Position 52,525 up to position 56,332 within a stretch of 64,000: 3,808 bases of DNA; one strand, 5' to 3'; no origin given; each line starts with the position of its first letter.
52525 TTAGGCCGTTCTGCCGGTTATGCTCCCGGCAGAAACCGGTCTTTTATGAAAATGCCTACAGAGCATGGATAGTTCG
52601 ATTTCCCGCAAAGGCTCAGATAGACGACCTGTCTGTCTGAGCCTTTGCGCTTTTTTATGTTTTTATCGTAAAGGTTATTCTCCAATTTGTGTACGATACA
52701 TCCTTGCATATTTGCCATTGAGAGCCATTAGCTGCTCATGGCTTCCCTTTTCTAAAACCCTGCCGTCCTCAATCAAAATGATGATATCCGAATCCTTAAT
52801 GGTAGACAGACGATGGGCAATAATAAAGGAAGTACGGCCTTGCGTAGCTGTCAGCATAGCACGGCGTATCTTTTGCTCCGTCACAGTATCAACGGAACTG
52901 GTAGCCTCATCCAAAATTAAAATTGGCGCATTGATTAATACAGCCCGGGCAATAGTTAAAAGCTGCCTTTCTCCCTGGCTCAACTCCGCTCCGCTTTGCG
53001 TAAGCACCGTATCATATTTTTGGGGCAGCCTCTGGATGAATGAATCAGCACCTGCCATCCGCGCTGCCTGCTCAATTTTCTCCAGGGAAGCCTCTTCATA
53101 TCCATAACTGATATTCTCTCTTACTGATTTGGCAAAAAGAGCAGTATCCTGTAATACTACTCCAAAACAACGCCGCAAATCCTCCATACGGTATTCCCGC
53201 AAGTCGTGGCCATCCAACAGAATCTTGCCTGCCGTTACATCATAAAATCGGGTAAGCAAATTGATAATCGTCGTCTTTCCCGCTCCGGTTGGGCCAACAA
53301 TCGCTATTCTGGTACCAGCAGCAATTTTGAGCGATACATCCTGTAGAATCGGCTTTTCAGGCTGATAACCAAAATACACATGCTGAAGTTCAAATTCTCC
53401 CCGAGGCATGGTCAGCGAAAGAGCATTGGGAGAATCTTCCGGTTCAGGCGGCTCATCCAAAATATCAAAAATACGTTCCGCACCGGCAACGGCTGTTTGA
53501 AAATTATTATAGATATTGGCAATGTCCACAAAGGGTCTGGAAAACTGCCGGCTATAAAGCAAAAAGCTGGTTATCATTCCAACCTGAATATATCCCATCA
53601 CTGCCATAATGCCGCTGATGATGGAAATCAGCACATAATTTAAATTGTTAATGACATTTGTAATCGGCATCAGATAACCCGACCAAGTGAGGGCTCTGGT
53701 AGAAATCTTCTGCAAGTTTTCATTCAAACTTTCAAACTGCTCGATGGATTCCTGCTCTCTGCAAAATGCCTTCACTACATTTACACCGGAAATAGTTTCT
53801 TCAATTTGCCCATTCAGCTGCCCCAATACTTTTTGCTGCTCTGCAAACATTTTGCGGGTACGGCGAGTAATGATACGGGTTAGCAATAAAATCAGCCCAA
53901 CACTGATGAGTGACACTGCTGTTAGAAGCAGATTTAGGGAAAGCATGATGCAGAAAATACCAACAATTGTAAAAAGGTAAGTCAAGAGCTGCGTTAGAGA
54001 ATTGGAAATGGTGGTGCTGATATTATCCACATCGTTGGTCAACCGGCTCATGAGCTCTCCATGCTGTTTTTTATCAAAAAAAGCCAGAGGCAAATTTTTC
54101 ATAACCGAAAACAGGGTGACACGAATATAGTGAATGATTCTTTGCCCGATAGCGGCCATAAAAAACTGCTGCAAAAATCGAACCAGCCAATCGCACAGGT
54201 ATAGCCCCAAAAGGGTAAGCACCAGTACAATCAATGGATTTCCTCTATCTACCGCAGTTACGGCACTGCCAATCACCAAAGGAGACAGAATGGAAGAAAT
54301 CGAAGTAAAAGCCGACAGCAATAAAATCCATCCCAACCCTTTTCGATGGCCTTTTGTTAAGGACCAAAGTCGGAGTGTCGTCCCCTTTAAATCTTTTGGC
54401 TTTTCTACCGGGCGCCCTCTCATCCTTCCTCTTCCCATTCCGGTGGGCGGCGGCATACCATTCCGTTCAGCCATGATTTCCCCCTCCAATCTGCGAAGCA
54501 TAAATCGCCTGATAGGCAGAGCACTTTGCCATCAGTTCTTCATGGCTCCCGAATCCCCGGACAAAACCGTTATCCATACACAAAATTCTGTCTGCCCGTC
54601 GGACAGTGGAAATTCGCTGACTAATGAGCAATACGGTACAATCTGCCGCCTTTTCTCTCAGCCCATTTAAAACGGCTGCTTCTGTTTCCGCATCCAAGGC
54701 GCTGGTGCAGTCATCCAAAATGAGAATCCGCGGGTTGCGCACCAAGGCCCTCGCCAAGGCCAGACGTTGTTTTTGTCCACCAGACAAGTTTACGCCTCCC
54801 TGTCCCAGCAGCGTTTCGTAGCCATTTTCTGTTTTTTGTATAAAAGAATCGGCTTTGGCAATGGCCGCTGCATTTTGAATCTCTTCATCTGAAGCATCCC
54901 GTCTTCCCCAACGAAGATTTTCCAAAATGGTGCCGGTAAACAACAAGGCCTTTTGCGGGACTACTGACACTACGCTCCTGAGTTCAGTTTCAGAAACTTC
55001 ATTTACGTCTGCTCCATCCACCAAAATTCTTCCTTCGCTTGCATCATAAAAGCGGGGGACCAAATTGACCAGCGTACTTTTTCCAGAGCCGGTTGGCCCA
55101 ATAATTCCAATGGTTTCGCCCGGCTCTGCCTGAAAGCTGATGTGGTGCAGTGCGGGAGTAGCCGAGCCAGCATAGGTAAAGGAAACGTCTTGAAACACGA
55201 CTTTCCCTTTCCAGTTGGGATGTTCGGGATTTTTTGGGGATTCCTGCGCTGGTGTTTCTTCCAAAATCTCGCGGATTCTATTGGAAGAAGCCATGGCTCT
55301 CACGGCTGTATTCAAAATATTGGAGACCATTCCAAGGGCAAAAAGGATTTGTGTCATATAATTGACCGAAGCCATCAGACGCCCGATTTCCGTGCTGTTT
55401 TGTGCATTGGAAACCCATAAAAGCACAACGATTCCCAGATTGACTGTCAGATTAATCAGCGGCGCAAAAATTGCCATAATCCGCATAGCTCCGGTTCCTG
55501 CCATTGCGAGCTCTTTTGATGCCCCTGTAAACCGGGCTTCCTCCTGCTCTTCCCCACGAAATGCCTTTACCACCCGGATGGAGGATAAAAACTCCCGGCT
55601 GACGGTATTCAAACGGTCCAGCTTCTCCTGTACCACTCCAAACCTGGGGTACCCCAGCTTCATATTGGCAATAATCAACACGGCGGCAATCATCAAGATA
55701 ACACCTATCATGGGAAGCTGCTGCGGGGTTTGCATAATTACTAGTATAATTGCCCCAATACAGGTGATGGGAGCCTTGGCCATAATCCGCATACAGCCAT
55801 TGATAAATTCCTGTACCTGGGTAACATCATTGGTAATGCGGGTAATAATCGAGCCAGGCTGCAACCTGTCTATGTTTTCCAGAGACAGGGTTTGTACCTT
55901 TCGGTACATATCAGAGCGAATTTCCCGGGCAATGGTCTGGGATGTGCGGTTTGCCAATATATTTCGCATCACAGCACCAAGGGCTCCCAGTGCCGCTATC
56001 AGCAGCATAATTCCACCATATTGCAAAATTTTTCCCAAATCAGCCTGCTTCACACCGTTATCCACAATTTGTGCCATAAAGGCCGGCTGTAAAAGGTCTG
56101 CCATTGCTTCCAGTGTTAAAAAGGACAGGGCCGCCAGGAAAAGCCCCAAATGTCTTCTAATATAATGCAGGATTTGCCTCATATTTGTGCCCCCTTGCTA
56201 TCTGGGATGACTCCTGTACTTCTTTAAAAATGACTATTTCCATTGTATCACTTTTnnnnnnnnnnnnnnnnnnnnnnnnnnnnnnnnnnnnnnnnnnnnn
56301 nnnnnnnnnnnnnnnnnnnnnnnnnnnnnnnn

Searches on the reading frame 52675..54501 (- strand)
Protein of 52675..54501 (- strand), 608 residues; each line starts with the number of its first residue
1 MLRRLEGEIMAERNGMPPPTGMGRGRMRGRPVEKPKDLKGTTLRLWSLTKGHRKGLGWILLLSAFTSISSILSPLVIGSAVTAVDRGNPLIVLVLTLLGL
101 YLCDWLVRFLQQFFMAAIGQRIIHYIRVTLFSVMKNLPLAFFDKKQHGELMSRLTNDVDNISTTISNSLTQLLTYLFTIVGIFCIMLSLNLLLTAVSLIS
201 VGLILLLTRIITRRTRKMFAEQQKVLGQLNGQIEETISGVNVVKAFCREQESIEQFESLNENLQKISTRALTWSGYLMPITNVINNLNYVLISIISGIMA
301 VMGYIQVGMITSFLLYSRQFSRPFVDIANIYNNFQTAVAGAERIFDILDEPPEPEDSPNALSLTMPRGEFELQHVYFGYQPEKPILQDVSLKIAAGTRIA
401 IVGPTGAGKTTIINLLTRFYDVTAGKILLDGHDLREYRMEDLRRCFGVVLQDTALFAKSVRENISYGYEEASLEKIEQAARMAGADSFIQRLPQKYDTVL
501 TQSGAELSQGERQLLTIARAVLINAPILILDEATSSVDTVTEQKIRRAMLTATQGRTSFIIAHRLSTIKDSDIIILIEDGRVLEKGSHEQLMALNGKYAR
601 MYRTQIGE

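Call 53: search_protein_families(library=pfam, proteins=[window:52675-54501:-], max_evalue=0.00001)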
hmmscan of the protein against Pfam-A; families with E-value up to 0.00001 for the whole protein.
window:52675-54501:- (608 aa): 2 families
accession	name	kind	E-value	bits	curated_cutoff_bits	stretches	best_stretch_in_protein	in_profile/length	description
PF00664.28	ABC_membrane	-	5.2e-50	171.1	28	1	59-324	4-274/274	ABC transporter transmembrane region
PF00005.33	ABC_tran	-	5.8e-33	114.8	25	1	386-535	1-137/137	ABC transporter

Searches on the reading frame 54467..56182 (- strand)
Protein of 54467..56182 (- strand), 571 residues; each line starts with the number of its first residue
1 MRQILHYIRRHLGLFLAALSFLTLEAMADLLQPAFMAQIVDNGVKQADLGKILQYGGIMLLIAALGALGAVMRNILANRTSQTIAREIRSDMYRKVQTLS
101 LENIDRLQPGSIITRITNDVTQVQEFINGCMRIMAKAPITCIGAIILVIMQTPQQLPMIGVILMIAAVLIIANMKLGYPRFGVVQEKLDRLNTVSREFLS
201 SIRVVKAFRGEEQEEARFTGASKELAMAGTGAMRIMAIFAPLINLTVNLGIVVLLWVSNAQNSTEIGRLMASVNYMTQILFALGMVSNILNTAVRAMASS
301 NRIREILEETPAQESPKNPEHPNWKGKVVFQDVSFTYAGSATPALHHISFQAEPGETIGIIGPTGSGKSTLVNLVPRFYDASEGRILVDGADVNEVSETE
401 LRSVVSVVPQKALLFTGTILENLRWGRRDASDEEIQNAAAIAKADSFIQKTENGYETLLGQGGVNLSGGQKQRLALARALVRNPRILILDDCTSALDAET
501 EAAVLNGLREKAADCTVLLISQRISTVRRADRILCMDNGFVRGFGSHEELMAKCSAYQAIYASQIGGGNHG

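Call 53: search_protein_families(library=pfam, proteins=[window:54467-56182:-], max_evalue=0.00001)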
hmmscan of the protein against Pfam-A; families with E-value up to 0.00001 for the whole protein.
window:54467-56182:- (571 aa): 3 families
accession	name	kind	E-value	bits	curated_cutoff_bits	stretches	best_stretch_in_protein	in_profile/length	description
PF00664.28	ABC_membrane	-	2.2e-36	126.4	28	1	17-282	3-273/274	ABC transporter transmembrane region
PF00005.33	ABC_tran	-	4.6e-32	111.9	25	1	345-494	1-137/137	ABC transporter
PF02463.25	SMC_N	-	6.4e-08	32.7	40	0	465-535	136-210/220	RecF/RecN/SMC N terminal domain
